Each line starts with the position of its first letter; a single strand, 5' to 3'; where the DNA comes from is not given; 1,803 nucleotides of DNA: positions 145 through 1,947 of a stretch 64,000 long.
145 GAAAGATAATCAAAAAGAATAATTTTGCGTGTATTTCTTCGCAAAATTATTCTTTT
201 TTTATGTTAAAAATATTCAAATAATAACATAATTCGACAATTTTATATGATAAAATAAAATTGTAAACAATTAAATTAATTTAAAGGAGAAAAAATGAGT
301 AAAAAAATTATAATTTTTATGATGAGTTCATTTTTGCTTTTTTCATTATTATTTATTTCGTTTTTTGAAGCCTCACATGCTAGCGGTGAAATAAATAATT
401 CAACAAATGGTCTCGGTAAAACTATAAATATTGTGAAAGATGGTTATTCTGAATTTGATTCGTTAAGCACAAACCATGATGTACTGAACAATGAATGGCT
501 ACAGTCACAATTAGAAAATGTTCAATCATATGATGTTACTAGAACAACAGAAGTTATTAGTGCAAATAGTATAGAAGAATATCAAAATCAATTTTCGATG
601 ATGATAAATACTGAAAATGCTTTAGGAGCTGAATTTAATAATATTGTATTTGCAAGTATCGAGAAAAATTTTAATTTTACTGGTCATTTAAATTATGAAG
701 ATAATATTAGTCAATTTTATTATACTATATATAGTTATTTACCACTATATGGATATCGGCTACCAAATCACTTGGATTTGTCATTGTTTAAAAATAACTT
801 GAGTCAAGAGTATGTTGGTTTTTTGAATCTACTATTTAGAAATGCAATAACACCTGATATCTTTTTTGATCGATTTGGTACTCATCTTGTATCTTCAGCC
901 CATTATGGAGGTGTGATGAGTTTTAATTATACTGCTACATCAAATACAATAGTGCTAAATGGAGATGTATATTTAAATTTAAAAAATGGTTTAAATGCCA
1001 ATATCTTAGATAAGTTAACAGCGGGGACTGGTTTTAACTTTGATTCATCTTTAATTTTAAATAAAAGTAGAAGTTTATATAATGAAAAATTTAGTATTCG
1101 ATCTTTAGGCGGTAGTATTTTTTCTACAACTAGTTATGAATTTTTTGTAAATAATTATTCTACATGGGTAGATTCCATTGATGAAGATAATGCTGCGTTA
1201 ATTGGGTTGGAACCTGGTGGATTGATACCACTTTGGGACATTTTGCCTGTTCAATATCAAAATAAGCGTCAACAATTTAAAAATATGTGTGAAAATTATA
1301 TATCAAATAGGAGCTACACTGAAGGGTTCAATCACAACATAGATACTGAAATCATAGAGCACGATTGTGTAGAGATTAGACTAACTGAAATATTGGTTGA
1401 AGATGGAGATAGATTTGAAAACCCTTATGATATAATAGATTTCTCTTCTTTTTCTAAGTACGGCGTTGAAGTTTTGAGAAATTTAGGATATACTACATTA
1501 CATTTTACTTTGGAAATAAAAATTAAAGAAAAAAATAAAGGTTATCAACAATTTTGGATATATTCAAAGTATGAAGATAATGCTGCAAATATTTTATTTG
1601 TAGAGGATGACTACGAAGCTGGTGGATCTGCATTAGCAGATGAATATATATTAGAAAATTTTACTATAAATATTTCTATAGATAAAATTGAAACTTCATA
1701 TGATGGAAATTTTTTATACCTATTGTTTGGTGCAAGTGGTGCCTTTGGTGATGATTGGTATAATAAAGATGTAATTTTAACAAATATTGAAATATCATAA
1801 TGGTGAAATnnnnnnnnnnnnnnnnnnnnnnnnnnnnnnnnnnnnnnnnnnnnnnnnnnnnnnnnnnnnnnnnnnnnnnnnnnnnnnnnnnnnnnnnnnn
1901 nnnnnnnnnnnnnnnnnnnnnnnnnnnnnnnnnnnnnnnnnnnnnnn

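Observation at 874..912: MACPF signature segment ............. inside ORF 295-1800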

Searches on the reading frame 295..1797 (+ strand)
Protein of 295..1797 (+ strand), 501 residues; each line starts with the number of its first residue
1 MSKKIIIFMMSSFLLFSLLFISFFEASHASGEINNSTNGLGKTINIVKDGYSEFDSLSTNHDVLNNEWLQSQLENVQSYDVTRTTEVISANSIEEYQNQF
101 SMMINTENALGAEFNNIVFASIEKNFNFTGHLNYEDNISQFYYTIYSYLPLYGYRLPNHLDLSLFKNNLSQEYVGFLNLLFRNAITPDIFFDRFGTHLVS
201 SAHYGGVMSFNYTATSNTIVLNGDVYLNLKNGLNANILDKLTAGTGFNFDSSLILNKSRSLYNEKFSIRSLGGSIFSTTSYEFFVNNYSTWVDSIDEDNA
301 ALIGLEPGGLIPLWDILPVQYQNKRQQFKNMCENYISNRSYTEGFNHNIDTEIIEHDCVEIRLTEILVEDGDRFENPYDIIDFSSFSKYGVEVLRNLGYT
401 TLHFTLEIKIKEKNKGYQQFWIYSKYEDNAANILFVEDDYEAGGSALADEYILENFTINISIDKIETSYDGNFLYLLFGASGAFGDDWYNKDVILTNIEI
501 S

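Call 3: search_protein_families(library=pfam, proteins=[window:295-1797:+], max_evalue=0.1)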
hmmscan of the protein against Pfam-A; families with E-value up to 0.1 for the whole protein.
window:295-1797:+ (501 aa): 2 families
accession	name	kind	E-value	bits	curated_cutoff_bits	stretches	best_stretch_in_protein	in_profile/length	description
PF01823.24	MACPF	-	7.1e-12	46.4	21.5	1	142-335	23-214/214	MAC/Perforin domain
PF06456.18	Arfaptin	-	0.089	12.8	32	0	53-119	19-82/229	Arfaptin-like domain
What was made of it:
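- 295..1800 (+): MACPF-CTD protein gene (501 aa). Pfam MACPF E=7.1e-12 (call 3).
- On MACPF domain family (Pfam PF01823; MACPF/CDC superfamily): 46.4 bits against a gathering score of 21.5, E=7.1e-12, aa 142-335 (call 3).
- Checked: The motif sits inside a Pfam MACPF match covering aa 142-335, with E=7.1e-12 and 46.4 bits against a gathering score of 21.5 (call 3).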

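Call 6: search_solved_structures(query=window:295-1797:+, max_evalue=10, show_alignments=3)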
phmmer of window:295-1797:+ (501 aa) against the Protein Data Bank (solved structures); distinct sequences matched with E-value up to 10: 1.
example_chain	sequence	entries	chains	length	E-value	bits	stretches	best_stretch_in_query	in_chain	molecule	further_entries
5oup_A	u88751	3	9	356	0.5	12.8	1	190-324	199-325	Perforin-like protein 1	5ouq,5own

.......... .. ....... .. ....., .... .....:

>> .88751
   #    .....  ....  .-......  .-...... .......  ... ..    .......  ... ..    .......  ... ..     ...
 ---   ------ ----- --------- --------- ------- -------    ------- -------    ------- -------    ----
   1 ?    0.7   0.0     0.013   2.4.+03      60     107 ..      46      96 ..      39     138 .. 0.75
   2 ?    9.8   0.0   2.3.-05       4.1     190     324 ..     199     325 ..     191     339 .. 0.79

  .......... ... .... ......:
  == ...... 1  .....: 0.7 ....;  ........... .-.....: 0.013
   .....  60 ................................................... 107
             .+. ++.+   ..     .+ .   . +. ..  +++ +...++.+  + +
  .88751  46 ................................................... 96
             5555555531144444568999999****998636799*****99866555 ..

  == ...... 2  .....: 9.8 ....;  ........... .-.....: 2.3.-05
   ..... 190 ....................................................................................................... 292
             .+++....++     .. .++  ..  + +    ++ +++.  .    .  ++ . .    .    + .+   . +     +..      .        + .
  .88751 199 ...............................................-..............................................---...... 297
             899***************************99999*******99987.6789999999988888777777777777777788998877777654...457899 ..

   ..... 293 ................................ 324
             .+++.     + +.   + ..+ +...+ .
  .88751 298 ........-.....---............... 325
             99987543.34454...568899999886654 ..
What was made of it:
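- Tried and rejected: A single-sequence search of PDB gave only a marginal TgPLP1 hit at E=0.5 (call 6).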

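Call 7: find_homologous_proteins(query=window:295-1797:+, max_evalue=0.001)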
Query window:295-1797:+ (501 aa): 4 proteins with E <= 0.001 among 8000 candidates.
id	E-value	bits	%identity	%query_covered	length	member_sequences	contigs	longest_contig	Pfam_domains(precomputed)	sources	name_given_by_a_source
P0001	0.0e+0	1106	100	100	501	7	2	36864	PF01823.25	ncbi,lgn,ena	-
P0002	5.1e-210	717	66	100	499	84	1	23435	PF01823.25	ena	-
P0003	4.3e-113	397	63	58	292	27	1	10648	-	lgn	-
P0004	3.7e-17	81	23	91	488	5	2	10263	-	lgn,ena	-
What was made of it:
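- Tried and rejected: The word-indexed homologue search found only 4 relatives (call 7).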

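Call 12: find_encoding_contigs(protein=P0001, flank=8000, max_places=4)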
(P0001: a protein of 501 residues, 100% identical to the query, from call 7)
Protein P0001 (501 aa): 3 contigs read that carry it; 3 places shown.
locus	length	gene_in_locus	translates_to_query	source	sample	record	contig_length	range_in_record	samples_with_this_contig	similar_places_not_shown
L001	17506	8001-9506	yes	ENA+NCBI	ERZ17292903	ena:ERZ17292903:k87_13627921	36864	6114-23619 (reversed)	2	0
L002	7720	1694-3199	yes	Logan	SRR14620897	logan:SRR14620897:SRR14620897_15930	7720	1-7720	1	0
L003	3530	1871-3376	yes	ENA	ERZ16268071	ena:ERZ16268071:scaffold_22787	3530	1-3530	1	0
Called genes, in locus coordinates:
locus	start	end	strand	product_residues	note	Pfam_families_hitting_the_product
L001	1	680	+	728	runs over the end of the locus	PF01138:RNase_PH, PF03725:RNase_PH_C, PF03726:PNPase, PF01138:RNase_PH, PF00013:KH_1 (weak), PF00575:S1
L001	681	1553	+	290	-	PF02645:DegV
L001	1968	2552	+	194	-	PF03193:RsgA_GTPase (faint), PF00009:GTP_EFTU (faint), PF01926:MMR_HSR1, PF02421:FeoB_N, PF10662:PduV-EutP, PF00350:Dynamin_N (faint)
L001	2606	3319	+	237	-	-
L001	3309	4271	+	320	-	-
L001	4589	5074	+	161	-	PF02620:YceD (weak)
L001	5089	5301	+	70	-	PF01783:Ribosomal_L32p, PF13248:Zn_ribbon_3 (weak)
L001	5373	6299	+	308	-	PF01795:Methyltransf_5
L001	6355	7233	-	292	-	PF01263:Aldose_epim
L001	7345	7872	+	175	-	PF01741:MscL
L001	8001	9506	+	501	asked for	PF01823:MACPF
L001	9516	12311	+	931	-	PF00005:ABC_tran, PF02463:SMC_N (faint), PF02687:FtsX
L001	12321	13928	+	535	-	PF26182:Ig_NUP210_5th (faint), PF02368:Big_2 (faint)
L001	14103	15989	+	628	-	PF03717:PBP_dimer, PF00905:Transpeptidase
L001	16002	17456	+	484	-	PF01225:Mur_ligase (weak), PF08245:Mur_ligase_M, PF02875:Mur_ligase_C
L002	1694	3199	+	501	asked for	PF01823:MACPF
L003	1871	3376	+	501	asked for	PF01823:MACPF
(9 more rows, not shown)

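Call 13: find_encoding_contigs(protein=P0002, flank=8000, max_places=4)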
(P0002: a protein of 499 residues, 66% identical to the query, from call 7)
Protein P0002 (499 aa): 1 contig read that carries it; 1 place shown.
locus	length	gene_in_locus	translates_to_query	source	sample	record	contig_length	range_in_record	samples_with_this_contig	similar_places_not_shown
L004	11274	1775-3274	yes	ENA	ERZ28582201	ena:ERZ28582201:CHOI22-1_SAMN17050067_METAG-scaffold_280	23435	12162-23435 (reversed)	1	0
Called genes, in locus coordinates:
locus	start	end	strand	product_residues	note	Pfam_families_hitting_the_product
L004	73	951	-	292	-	PF01263:Aldose_epim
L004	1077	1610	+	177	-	PF01741:MscL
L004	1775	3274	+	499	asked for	PF01823:MACPF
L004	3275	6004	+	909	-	PF00005:ABC_tran, PF02463:SMC_N (weak), PF02687:FtsX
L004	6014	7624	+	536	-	PF02368:Big_2 (faint), PF26182:Ig_NUP210_5th (faint)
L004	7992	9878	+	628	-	PF03717:PBP_dimer, PF00905:Transpeptidase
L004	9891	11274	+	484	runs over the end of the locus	PF08245:Mur_ligase_M, PF02875:Mur_ligase_C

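Call 14: find_encoding_contigs(protein=P0004, flank=8000, max_places=4)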
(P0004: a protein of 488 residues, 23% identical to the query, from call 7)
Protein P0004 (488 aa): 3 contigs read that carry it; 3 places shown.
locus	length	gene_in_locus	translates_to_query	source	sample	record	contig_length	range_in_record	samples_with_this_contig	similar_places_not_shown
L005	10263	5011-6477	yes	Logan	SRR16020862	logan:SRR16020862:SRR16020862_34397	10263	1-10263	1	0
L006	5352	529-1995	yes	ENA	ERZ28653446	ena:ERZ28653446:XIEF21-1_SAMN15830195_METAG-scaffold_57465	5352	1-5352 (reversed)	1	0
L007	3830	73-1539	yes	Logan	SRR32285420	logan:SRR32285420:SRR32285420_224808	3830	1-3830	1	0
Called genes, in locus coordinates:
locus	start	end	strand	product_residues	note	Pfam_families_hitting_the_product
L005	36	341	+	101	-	PF13601:HTH_34 (weak), PF03551:PadR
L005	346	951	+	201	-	PF22564:HAAS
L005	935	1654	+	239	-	PF10988:DUF2807, PF13349:DUF4097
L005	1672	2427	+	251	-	PF03193:RsgA_GTPase (faint), PF00005:ABC_tran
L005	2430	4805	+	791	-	PF12704:MacB_PCD (faint), PF02687:FtsX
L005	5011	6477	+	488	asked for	-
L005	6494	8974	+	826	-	PF00005:ABC_tran, PF02463:SMC_N (faint), PF02687:FtsX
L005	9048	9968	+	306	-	-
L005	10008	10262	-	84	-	?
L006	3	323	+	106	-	?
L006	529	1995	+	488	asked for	-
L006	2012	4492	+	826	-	PF00005:ABC_tran, PF02463:SMC_N (faint), PF02687:FtsX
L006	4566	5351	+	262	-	?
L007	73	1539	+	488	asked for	-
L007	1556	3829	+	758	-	?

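Call 15: predict_structure(alignment_id=A1)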
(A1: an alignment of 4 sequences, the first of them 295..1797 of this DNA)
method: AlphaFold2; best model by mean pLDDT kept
length: 501 residues; sequences in the alignment: 4
mean_pLDDT: 39.3   pTM: 0.31
mean pLDDT of the five models: 39.3, 36.3, 35.6, 35.2, 34.5
residues with pLDDT >= 90: 0; 70-90: 24; 50-70: 107; < 50: 370
segments of 3 or more residues with pLDDT < 50: 18-280, 294-313, 334-358, 360-376, 385-389, 414-418, 426-431, 438-448, 468-471, 480-488
pLDDT, mean of each block of 10 residues (from residue 1): 66 59 30 23 25 26 28 30 27 37 30 23 24 22 21 23 27 31 30 28 27 28 28 26 24 25 39 42 52 44 36 49 55 47 29 39 44 45 52 64 70 52 51 48 42 71 60 55 45 62 71
secondary structure, 60 per line:
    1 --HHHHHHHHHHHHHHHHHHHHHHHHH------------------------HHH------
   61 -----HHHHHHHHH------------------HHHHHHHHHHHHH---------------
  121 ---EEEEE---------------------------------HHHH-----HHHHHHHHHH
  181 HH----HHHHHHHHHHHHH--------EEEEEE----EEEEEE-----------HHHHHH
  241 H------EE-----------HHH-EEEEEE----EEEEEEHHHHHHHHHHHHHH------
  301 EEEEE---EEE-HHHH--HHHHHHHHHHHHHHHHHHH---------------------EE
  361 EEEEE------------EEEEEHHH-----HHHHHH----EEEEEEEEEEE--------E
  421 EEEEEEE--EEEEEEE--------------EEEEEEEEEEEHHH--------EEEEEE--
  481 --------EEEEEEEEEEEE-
elements in order: H3-27 H66-74 H93-105 E124-128 H162-165 H171-182 H187-199 E208-213 E218-223 H235-241 E265-270 E275-280 H281-294 E301-305 E309-311 H313-316 H319-337 E359-365 E378-382 H391-396 E401-411 E420-427 E430-436 E451-461 E473-478 E489-500
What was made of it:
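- Tried and rejected: The first AlphaFold run used only 4 sequences and gave pLDDT 39, which is unusable (call 15).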

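Call 19: search_protein_families(library=ncbifam, proteins=[window:295-1797:+], max_evalue=0.01)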
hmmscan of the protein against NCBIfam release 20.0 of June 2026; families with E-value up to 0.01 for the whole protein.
window:295-1797:+ (501 aa): 0 families

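Call 20: search_protein_representatives(alignment_id=A1)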
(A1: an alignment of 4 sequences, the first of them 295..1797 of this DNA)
Query: 4 sequences, 489 profile positions. Proteins with E-value up to 0.001 (for the whole library): 915; up to 1e-10: 435; up to 1e-30: 111. The best 150 are listed.
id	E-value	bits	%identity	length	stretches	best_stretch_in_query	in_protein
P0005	2.1e-111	389.6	-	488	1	4-484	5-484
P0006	1.0e-84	301.6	-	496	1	3-483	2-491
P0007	7.6e-82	292.1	-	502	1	1-483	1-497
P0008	9.9e-73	262.0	-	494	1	3-484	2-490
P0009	1.8e-72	261.2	-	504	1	1-484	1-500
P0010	3.3e-71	257.0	-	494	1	12-483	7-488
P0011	5.6e-70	253.0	-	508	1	9-483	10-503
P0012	2.1e-68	247.8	-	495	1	9-482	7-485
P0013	5.4e-68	246.4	-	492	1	23-484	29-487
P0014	4.5e-67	243.4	-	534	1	30-483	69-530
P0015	2.5e-66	240.9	-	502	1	4-483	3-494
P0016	8.4e-66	239.2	-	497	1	3-485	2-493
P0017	1.6e-65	238.3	-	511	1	3-483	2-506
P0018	2.6e-65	237.6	-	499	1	19-482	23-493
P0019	5.9e-65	236.4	-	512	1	8-484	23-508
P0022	2.0e-62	228.0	-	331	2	261-485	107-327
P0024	9.9e-60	219.2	-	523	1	3-483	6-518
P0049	8.6e-49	183.1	-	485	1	3-485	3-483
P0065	2.0e-43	165.4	-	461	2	281-484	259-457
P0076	4.0e-39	151.2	-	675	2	4-486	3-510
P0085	1.2e-36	143.1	-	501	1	7-482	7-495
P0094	1.2e-34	136.5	-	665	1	26-335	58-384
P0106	2.7e-33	132.0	-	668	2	1-483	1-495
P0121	5.8e-30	121.0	-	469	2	332-484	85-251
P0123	7.8e-30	120.6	-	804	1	23-330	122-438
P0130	3.9e-29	118.3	-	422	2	338-483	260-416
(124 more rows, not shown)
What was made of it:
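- Tried and rejected: The exhaustive profile search showed the family is large (call 20).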

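Call 26: find_related_loci(query=A1, collection=genome_contigs, flank=8000)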
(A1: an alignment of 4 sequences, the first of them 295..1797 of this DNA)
Query A1 (501 aa) in genome_contigs; peptide patterns used: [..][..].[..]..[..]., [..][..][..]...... (x = any residue, [..] = any of these).
38 stretches matched a pattern; 3 encode a relative of the query (tblastn E <= 1e-3); 3 distinct loci.
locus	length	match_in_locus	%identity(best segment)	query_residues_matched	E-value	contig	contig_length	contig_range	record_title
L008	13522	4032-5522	67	1-500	0e+0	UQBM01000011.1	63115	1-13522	uncultured Mollicutes bacterium isolate UMGS116 genome assembly, contig: NODE_101_length_63115_cov_40.038963, whole geno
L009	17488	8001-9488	67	1-499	0e+0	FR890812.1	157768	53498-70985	Staphylococcus sp. CAG:324 genomic scaffold, scf10, whole genome shotgun sequence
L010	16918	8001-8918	26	22-329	5e-21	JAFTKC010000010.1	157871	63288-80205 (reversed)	MAG: Clostridia bacterium isolate RGIG3891 Roe_deer_Cecum-2__c2717, whole genome shotgun sequence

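Call 33: search_solved_structures(query=A2, max_evalue=1, show_alignments=2)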
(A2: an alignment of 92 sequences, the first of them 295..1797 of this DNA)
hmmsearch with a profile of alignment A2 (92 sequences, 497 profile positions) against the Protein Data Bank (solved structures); distinct sequences matched with E-value up to 1: 35.
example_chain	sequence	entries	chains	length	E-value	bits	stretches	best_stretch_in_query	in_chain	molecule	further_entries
6fbm_A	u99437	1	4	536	2.1e-16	63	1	89-341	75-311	Gram-negative insecticidal protein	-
2qp2_A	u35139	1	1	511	1.2e-15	60.5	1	74-331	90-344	Unknown protein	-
3ojy_B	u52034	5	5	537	8.7e-13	51.1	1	60-337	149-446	Complement component C8 beta chain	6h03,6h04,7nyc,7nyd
8b6v_A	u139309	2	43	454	9.1e-13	51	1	78-331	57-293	Mpf2Ba1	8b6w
8b0f_D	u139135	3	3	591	1.1e-12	50.7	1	60-337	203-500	Complement component C8 beta chain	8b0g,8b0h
3nsj_A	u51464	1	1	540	1.9e-12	50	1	119-336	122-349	Perforin-1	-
7pag_A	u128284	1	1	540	3.6e-12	49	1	119-336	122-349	Perforin-1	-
3t5o_A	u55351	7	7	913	4.2e-12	48.8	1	76-336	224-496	Complement component C6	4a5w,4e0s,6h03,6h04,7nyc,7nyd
8b0f_B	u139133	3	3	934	4.6e-12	48.7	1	76-336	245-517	Complement component C6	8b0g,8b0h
8b0g_H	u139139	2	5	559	5.4e-12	48.5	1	116-338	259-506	Complement component C9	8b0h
8b6u_A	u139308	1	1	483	5.5e-12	48.5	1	80-314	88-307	Mpf2Ba1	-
5fmw_A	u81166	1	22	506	5.9e-12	48.4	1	116-338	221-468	POLYC9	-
8de6_A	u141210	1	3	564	6e-12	48.3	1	116-338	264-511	Complement component C9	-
6dlw_A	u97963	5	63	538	7.4e-12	48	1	116-338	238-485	Complement component C9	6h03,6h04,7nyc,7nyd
6cxo_A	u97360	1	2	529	4.4e-10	42.2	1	165-339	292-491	Complement component C9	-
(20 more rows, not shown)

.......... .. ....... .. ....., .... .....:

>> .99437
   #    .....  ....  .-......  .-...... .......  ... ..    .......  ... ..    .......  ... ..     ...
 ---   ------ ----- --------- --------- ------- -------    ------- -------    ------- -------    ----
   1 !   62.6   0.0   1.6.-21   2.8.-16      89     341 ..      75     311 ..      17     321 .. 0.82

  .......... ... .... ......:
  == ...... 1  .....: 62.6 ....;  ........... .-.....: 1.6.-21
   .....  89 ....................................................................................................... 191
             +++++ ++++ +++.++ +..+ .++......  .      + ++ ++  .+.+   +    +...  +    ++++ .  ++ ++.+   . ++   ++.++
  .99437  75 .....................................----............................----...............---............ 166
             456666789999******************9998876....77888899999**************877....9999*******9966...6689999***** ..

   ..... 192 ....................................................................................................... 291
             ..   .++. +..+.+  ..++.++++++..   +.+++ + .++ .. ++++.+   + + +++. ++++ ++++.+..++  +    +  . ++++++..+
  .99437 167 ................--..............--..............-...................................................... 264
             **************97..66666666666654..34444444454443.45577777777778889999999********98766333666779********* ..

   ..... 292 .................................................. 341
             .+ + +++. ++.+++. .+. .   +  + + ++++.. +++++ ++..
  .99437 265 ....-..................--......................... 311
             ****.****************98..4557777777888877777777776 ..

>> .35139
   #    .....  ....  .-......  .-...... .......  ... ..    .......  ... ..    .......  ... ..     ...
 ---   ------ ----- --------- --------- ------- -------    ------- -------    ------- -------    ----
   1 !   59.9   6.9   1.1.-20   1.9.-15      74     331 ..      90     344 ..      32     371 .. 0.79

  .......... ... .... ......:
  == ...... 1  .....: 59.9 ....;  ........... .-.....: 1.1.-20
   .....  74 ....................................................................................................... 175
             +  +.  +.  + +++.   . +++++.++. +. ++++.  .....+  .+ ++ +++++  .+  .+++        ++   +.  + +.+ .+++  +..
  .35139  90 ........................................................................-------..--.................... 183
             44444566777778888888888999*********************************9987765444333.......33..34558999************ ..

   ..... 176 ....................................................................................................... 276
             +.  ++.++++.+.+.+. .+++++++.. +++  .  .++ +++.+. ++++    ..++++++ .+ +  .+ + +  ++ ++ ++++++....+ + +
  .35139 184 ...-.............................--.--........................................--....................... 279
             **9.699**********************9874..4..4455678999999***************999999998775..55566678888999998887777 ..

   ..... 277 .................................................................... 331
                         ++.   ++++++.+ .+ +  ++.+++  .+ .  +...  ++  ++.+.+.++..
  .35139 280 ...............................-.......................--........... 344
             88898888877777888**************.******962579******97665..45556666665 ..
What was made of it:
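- On MACPF domain family (Pfam PF01823; MACPF/CDC superfamily): The family profile hits solved MACPFs at 1e-12 to 2e-16 (call 33).
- Family profile against PDB sequences: GNIP1Aa 2e-16, Plu-MACPF 1e-15, C8beta, perforin-1, C6 and C9 at about 1e-12 (call 33).
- Tried and rejected: The family profile was needed (call 33).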
